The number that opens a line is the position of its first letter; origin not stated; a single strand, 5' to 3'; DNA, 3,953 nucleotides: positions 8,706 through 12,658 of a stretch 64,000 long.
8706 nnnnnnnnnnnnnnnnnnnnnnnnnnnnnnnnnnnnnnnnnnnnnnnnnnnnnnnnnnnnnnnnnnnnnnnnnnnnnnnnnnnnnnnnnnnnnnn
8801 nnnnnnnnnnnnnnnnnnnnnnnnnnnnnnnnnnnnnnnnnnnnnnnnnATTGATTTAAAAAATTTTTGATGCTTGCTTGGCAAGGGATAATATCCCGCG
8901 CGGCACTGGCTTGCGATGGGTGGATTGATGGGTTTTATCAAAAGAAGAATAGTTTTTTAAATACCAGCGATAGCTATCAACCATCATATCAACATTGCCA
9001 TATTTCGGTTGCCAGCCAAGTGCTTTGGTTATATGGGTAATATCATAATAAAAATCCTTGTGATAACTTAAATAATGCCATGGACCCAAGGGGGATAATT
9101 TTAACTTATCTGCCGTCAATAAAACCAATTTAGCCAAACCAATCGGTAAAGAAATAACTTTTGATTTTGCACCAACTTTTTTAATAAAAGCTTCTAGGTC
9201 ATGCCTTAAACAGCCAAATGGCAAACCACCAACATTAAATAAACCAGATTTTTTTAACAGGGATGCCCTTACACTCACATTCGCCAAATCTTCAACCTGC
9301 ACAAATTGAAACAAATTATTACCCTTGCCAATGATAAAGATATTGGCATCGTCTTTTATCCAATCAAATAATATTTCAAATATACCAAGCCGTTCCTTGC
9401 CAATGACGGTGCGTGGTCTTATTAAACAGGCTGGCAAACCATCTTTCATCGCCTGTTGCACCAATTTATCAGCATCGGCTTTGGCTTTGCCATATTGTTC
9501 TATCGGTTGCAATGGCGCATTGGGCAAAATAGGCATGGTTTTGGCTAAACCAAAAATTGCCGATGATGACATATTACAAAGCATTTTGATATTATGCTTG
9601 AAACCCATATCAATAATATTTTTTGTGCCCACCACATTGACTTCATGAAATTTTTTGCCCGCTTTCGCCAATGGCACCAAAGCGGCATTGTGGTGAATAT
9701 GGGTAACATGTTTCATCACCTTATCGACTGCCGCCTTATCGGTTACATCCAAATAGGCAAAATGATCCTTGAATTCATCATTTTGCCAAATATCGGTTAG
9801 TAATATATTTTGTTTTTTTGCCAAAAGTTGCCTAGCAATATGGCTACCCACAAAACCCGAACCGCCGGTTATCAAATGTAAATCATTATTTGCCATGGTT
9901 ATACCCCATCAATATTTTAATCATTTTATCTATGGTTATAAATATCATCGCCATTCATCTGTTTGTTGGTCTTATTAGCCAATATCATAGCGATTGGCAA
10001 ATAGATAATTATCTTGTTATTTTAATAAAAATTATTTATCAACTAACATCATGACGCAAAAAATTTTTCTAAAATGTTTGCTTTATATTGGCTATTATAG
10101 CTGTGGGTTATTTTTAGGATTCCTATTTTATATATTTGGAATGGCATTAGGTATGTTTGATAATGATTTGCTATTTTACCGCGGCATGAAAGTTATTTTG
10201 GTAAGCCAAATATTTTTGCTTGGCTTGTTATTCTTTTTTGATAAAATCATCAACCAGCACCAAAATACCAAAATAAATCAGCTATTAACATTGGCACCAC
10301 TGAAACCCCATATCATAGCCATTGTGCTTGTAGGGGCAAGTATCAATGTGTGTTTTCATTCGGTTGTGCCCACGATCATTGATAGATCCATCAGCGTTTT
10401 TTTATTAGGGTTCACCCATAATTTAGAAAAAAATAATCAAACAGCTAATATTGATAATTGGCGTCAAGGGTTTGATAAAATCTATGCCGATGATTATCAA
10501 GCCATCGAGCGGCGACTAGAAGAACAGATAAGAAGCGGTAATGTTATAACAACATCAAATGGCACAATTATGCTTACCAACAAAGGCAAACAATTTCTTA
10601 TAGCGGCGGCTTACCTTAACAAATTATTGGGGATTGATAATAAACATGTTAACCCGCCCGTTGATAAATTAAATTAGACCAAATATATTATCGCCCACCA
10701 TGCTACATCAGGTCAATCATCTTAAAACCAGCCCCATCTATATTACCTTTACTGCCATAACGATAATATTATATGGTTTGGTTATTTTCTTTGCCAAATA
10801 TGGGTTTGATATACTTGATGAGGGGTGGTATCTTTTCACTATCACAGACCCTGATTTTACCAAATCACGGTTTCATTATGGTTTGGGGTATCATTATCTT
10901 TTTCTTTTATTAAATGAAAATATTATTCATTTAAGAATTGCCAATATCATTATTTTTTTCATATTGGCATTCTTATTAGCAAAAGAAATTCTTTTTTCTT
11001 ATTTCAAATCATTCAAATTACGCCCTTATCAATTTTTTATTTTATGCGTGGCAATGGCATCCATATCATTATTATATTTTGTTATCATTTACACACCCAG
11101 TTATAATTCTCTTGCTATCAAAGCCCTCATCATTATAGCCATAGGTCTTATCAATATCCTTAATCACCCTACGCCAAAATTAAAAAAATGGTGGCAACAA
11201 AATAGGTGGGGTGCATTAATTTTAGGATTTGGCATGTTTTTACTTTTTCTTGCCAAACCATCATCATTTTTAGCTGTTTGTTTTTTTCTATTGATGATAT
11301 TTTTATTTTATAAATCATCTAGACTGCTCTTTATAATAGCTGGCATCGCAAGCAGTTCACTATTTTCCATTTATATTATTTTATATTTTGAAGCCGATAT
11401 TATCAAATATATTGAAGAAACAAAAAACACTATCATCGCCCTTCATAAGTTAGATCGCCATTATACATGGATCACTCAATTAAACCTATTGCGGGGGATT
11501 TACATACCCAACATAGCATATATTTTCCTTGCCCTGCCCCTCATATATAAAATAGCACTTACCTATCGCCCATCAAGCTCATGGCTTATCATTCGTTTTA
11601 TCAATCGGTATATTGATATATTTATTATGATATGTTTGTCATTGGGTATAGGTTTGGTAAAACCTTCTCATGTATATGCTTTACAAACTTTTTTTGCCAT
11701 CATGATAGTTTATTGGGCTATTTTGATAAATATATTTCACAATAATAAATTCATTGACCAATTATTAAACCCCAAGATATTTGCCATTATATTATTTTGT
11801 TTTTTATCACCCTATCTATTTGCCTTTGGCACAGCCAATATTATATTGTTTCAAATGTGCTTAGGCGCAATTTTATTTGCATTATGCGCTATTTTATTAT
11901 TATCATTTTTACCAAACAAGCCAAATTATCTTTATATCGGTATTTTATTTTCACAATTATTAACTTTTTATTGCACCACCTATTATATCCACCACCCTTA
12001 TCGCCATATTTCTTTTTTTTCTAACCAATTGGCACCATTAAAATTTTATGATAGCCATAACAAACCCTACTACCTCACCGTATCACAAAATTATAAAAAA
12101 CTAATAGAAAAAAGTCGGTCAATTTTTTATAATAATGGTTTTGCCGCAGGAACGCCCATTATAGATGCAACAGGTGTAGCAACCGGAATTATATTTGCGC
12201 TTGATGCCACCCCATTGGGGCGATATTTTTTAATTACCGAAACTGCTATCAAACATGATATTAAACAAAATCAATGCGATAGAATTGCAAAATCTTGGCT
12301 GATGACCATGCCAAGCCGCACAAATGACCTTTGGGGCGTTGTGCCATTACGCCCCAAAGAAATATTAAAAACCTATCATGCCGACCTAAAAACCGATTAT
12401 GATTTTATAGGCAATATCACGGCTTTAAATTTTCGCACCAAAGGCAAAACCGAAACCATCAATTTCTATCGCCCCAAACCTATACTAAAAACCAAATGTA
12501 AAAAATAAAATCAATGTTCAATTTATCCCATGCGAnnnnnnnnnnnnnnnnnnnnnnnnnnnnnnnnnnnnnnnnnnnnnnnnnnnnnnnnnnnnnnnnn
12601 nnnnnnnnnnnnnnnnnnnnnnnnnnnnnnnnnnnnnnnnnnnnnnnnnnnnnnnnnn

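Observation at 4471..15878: Polyprenyl-phosphate pentose (decaprenyl-phosphoribose/arabinose-like) glycosylation locus in a Gram-negative alphaproteobacterial genome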

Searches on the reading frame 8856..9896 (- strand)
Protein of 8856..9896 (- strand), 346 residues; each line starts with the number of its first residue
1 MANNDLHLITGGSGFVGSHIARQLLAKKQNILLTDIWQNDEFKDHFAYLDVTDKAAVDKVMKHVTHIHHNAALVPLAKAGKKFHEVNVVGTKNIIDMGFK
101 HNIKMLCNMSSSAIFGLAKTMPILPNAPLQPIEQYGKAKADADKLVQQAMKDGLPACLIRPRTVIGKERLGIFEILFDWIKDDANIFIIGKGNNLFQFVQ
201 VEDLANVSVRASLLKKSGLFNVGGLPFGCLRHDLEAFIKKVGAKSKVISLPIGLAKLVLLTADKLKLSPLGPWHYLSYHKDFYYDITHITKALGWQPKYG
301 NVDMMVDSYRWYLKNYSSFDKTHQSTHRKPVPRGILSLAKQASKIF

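Call 3: search_protein_families(library=pfam, proteins=[window:8856-9896:-], max_evalue=0.01)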
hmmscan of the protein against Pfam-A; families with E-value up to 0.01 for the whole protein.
window:8856-9896:- (346 aa): 7 families
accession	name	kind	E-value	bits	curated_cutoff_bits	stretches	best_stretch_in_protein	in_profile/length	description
PF01370.27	Epimerase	-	1.8e-32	113.1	20.9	1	8-223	2-240/240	NAD dependent epimerase/dehydratase family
PF01073.25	3Beta_HSD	-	2.5e-26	92.8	22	1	8-212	1-229/280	3-beta hydroxysteroid dehydrogenase/isomerase family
PF16363.11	GDP_Man_Dehyd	-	5.3e-21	75.9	27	1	8-301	1-325/332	GDP-mannose 4,6 dehydratase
PF07993.18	NAD_binding_4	-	2.9e-19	69.7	20.1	1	54-174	79-217/258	Male sterility protein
PF04321.23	RmlD_sub_bind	-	2.1e-12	47.1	27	1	8-183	4-170/287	RmlD substrate binding domain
PF02719.21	Polysacc_synt_2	-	5.7e-07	29.4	20.2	1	8-112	2-129/293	Polysaccharide biosynthesis protein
PF13460.12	NAD_binding_10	-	1.1e-06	29.1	27.2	1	11-163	1-145/184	NAD(P)H-binding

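Call 4: search_protein_families(library=ncbifam, proteins=[window:8856-9896:-], max_evalue=0.01)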
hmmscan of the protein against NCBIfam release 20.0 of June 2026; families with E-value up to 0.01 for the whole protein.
window:8856-9896:- (346 aa): 37 families (the best 25 are shown)
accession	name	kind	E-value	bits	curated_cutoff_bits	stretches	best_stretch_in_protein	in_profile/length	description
TIGR01179.1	galE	equivalog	1.6e-21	76.5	262.3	1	8-166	3-178/332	UDP-glucose 4-epimerase GalE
TIGR03466.1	HpnA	hypoth_equivalog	1.3e-18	67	367.65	1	7-296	3-306/327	hopanoid-associated sugar epimerase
TIGR04180.1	EDH_00030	hypoth_equivalog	4.8e-18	65.3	475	1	8-165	2-176/297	NAD-dependent 4,6-dehydratase LegB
TIGR02197.1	heptose_epim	equivalog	3.6e-16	59.2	274.6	1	8-151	2-155/316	ADP-glyceromanno-heptose 6-epimerase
TIGR01746.1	Thioester-redct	subfamily_domain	4.6e-15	55.7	213.35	1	57-174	82-205/371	thioester reductase domain-containing protein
TIGR01181.1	dTDP_gluc_dehyt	equivalog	8.2e-15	54.7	365.1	1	8-318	3-317/321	dTDP-glucose 4,6-dehydratase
NF042422.1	oxyalk_red_OleD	equivalog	2.9e-14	53.2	580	1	8-210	4-213/329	2-alkyl-3-oxoalkanoate reductase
NF042423.1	oxyalk_red_Shew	equivalog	4.8e-13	48.9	580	1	7-203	11-212/331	2-alkyl-3-oxoalkanoate reductase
NF043036.1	ErythonDh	equivalog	2.8e-12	46.5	325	1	8-151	4-165/321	D-erythronate dehydrogenase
NF038078.1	NRPS_MxcG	equivalog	3.5e-11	41.1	2300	1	54-172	1160-1282/1442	myxochelin non-ribosomal peptide synthetase MxcG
NF052578.1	StrlDmthSdmBMthl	equivalog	1.1e-10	41.8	600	1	8-170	4-175/328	sterol demethylase protein SdmB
TIGR03443.1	alpha_am_amid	equivalog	4.3e-10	37.6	1030.1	1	134-216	1150-1235/1390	L-aminoadipate-semialdehyde dehydrogenase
NF047922.1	GDPFucSynFcl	equivalog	1.8e-09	37.5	500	1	9-129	7-123/308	GDP-L-fucose synthase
NF005539.0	PRK07201.1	equivalog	4.6e-09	35.5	549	1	7-172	3-185/657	SDR family oxidoreductase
TIGR01214.1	rmlD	equivalog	2.2e-08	33.6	224.05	1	8-152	3-141/285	dTDP-4-dehydrorhamnose reductase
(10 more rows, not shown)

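Call 70: search_solved_structures(query=window:8856-9896:-, max_evalue=0.001)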
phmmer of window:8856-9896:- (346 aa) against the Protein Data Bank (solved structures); distinct sequences matched with E-value up to 0.001: 87 (the best 60 are shown).
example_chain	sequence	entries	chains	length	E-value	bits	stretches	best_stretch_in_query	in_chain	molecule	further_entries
6jkg_A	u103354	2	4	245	3.9e-18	68.9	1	9-232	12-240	Sterol-4-alpha-carboxylate 3-dehydrogenase, decarboxylating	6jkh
8rdg_A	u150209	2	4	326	8.9e-16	61.1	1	8-204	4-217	SDR family NAD(P)-dependent oxidoreductase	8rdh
3ehe_A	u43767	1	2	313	1.5e-15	60.4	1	6-224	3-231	UDP-glucose 4-epimerase (GalE-1)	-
8rdi_A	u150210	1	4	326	3.2e-15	59.3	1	8-204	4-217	SDR family NAD(P)-dependent oxidoreductase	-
3aw9_A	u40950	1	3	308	7.4e-13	51.5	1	8-211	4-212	NAD-dependent epimerase/dehydratase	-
4u7w_A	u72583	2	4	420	1.2e-11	47.6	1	58-173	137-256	MxaA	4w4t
3icp_A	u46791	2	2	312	2.2e-11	46.7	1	8-211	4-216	NAD-dependent epimerase/dehydratase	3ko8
4zrm_A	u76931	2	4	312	4.7e-11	45.6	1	8-240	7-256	UDP-glucose 4-epimerase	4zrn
4lis_A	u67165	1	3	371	7.5e-11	44.9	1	8-141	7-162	UDP-glucose 4-epimerase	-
8wxk_A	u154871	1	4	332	1.1e-10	44.3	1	8-146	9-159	UDP-glucose 4-epimerase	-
7k3p_A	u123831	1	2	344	2.2e-10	43.4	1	8-161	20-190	UDP-glucose 4-epimerase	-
1r6d_A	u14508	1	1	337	4.2e-10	42.5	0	45-204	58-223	TDP-glucose-4,6-dehydratase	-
1r66_A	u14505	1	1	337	5.8e-10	42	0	45-204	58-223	TDP-glucose-4,6-dehydratase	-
2pzk_A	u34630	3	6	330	2.6e-09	39.9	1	8-304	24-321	Putative nucleotide sugar epimerase/ dehydratase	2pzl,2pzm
3a1n_A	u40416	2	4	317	4.6e-09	39.1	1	8-155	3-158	NDP-sugar epimerase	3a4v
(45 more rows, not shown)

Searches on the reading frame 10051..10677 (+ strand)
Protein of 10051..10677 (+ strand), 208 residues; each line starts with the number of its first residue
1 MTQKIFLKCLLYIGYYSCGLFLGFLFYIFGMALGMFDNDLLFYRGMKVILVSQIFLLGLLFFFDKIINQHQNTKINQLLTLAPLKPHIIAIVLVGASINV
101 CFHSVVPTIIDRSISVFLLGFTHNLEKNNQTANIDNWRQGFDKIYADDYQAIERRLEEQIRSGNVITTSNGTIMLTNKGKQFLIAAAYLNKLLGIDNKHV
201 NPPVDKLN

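Call 3: search_protein_families(library=pfam, proteins=[window:10051-10677:+], max_evalue=0.01)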
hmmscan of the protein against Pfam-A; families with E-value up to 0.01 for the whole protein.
window:10051-10677:+ (208 aa): 0 families

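Call 4: search_protein_families(library=ncbifam, proteins=[window:10051-10677:+], max_evalue=0.01)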
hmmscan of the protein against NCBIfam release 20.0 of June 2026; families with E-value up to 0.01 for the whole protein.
window:10051-10677:+ (208 aa): 0 families

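Call 58: search_protein_families(library=pfam, proteins=[window:10051-10677:+], max_evalue=5)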
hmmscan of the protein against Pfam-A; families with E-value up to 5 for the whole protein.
window:10051-10677:+ (208 aa): 1 family
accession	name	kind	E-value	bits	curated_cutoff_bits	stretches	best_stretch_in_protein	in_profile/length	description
PF09771.14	Tmemb_18A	-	0.21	12.5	29.9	1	146-190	3-47/118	Transmembrane protein 188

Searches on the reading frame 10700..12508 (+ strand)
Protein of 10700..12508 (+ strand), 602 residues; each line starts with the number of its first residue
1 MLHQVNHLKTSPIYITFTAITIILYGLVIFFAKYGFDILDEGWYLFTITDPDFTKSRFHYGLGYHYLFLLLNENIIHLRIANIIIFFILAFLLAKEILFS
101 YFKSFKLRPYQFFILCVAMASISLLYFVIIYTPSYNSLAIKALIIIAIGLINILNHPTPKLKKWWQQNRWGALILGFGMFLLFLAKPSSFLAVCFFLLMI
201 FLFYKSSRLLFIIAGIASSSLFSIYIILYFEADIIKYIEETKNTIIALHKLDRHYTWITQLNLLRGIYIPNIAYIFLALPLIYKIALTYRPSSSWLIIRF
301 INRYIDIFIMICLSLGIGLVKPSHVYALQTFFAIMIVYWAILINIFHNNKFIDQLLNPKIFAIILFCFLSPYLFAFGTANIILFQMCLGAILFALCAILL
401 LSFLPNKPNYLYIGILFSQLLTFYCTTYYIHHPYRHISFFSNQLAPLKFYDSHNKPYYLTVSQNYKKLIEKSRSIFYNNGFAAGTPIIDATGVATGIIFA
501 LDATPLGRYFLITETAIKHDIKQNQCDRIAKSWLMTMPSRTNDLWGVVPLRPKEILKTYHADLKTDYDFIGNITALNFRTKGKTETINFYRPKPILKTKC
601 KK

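Call 3: search_protein_families(library=pfam, proteins=[window:10700-12508:+], max_evalue=0.01)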
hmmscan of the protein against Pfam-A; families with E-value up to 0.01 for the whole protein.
window:10700-12508:+ (602 aa): 0 families

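Call 4: search_protein_families(library=ncbifam, proteins=[window:10700-12508:+], max_evalue=0.01)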
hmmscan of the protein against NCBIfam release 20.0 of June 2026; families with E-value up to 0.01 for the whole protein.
window:10700-12508:+ (602 aa): 0 families

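Call 30: find_homologous_proteins(query=window:10700-12508:+)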
Query window:10700-12508:+ (602 aa): 1 proteins with E <= 0.001 among 8000 candidates.
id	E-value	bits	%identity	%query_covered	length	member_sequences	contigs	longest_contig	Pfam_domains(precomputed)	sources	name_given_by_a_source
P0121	0.0e+0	1341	100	100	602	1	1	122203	-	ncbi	ncbi:MAG: hypothetical protein ACR2NY_00495 [Alphaproteobacteria bacterium]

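Call 47: search_protein_representatives(protein=window:10700-12508:+)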
Query: 602 residues. Proteins with E-value up to 0.001 (for the whole library): 996; up to 1e-10: 615; up to 1e-30: 37. The best 150 are listed.
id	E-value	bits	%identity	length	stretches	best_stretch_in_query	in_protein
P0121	0.0e+00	1340.5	100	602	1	1-602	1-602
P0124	2.2e-40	155.5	28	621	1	18-539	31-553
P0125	1.5e-38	149.4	32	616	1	13-544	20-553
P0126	6.1e-36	140.8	28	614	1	16-578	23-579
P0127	9.1e-36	140.3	29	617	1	28-591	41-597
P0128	2.3e-35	138.9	28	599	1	17-544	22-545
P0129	2.7e-35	138.7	29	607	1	17-572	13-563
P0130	7.8e-35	137.2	27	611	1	21-572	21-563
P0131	1.5e-34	136.2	30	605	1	5-587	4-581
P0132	4.3e-34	134.7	26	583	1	18-541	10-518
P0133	2.2e-33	132.4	28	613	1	20-540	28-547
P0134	4.6e-33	131.3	27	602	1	20-572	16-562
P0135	5.8e-33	131.0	26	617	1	20-542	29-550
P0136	8.1e-33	130.5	29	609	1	16-570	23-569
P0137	8.6e-33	130.4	28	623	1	20-575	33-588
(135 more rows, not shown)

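Call 50: search_solved_structures(query=A4, max_evalue=10, show_alignments=1)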
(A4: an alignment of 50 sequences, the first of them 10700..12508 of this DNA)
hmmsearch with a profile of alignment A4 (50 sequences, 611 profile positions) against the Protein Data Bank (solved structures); distinct sequences matched with E-value up to 10: 0.

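Call 51: search_protein_families(library=pfam, alignment_id=A4, max_evalue=0.1)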
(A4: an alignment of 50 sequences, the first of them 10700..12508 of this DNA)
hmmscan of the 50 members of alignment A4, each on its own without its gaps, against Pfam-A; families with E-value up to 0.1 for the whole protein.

A. member 1, window:10700-12508:+ (602 aa): 0 families

B. families by the number of members that match (of 50 scanned): 7 families
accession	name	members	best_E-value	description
PF09586.16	YfhO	1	1.3e-06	Bacterial membrane protein YfhO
PF11833.13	CPP1-like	1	0.0042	Protein CHAPERONE-LIKE PROTEIN OF POR1-like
PF05857.17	TraX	1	0.0042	TraX protein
PF19992.4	DUF6427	1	0.006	Family of unknown function (DUF6427)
PF24961.1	NfeD_membrane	1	0.008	NfeD integral membrane domain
PF17272.7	DUF5337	1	0.017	Family of unknown function (DUF5337)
PF15055.12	DMAC1_Dmo2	1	0.07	DMAC1/Dmo2-like domain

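Call 63: predict_structure(alignment_id=A4)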
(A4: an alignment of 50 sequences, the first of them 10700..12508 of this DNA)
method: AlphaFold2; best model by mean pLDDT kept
length: 602 residues; sequences in the alignment: 50
mean_pLDDT: 85.2   pTM: 0.90
mean pLDDT of the five models: 85.2, 83.1, 82.9, 82.0, 81.7
residues with pLDDT >= 90: 287; 70-90: 226; 50-70: 79; < 50: 10
segments of 3 or more residues with pLDDT < 50: 1-9
pLDDT, mean of each block of 10 residues (from residue 1): 43 91 96 93 92 75 93 97 97 96 90 96 84 94 96 82 80 94 92 92 77 84 87 84 77 66 68 75 69 68 67 65 75 83 87 92 93 84 77 91 87 88 88 89 96 95 96 98 95 91 82 73 89 91 61 90 97 86 89 95 89
secondary structure, 60 per line:
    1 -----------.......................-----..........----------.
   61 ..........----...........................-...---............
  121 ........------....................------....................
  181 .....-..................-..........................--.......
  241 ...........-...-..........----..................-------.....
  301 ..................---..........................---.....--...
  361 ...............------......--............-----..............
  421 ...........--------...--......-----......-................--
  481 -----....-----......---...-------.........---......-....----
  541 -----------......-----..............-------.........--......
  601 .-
elements in order: H12-33 H40-49 H60-70 H75-101 H109-128 H135-154 H161-185 H187-204 H206-231 H234-251 H257-266 H271-288 H296-318 H322-347 H351-355 H358-375 H382-387 H390-401 H407-431 E445-450 E456-461 H463-478 E486-489 H495-500 E504-506 H514-522 H526-531 E533-536 H552-557 H563-566 E567-576 E584-592 H595-601

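Call 67: fold_search(model_id=the predicted structure, library=pdb)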
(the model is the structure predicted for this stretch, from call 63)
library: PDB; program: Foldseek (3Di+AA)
matches with E <= 10: 206; with E <= 0.001: 1
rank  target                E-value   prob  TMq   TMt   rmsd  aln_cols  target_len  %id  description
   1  5f15                  9.8e-04  1.00  0.40  0.44  16.6       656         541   10  Crystal Structure of ArnT from Cupriavidus metallidurans bound to Undecaprenyl phosphate (released 2016-02-17)
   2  5ezm                  1.9e-03  1.00  0.35  0.39  19.4       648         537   10  Crystal Structure of ArnT from Cupriavidus metallidurans in the apo state (released 2016-02-17)
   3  8if8_B                2.0e-02  0.87  0.26  0.26  14.6       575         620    9  Arabinosyltransferase AftA (released 2023-05-31)
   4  9pc9                  8.2e-02  0.23  0.14  0.18  20.6       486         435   12  Structure of Synaptic Vesicle Protein 2A Bound to UCB7361 (released 2025-09-10)
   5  8if8_C                8.5e-02  0.94  0.39  0.39  12.9       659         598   10  Arabinosyltransferase AftA (released 2023-05-31)
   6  6vyh_A                1.1e-01  0.14  0.11  0.14  25.3       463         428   12  Cryo-EM structure of SLC40/ferroportin in complex with Fab (released 2020-11-11)
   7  6w4s_F                2.7e-01  0.10  0.11  0.14  25.5       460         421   11  Structure of apo human ferroportin in lipid nanodisc (released 2020-09-09)
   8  6btm_F                2.8e-01  0.10  0.10  0.14  23.3       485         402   12  Structure of Alternative Complex III from Flavobacterium johnsoniae (Wild Type) (released 2018-05-09)
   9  6t1z                  4.6e-01  0.14  0.14  0.18  17.5       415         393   11  LmrP from L. lactis, in an outward-open conformation, bound to Hoechst 33342 (released 2020-07-29)
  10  8zxk_B                5.2e-01  0.06  0.10  0.11  24.9       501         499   11  Cryo-EM structure of trimethylamine transporter TmaT binding with TMA (released 2024-11-06)
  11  5c65_A                7.0e-01  0.07  0.12  0.14  20.0       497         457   13  Structure of the human glucose transporter GLUT3 / SLC2A3 (released 2015-07-08)
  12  9ntc                  7.7e-01  0.06  0.11  0.13  22.1       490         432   12  Structure of Synaptic Vesicle Protein 2A Bound to Brivaracetam and UCB1244283 (released 2025-09-10)
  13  9pcb                  8.0e-01  0.06  0.11  0.14  23.6       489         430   12  Structure of Synaptic Vesicle Protein 2A Bound to UCB-J (released 2025-09-10)
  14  9i5k_A                8.3e-01  0.66  0.35  0.42  20.5       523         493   11  Structure of the Chaetomium thermophilum Pmt4 homodimer (C2 symmetry) (released 2025-12-24)
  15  8zxk_C                8.3e-01  0.04  0.09  0.10  26.1       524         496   12  Cryo-EM structure of trimethylamine transporter TmaT binding with TMA (released 2024-11-06)
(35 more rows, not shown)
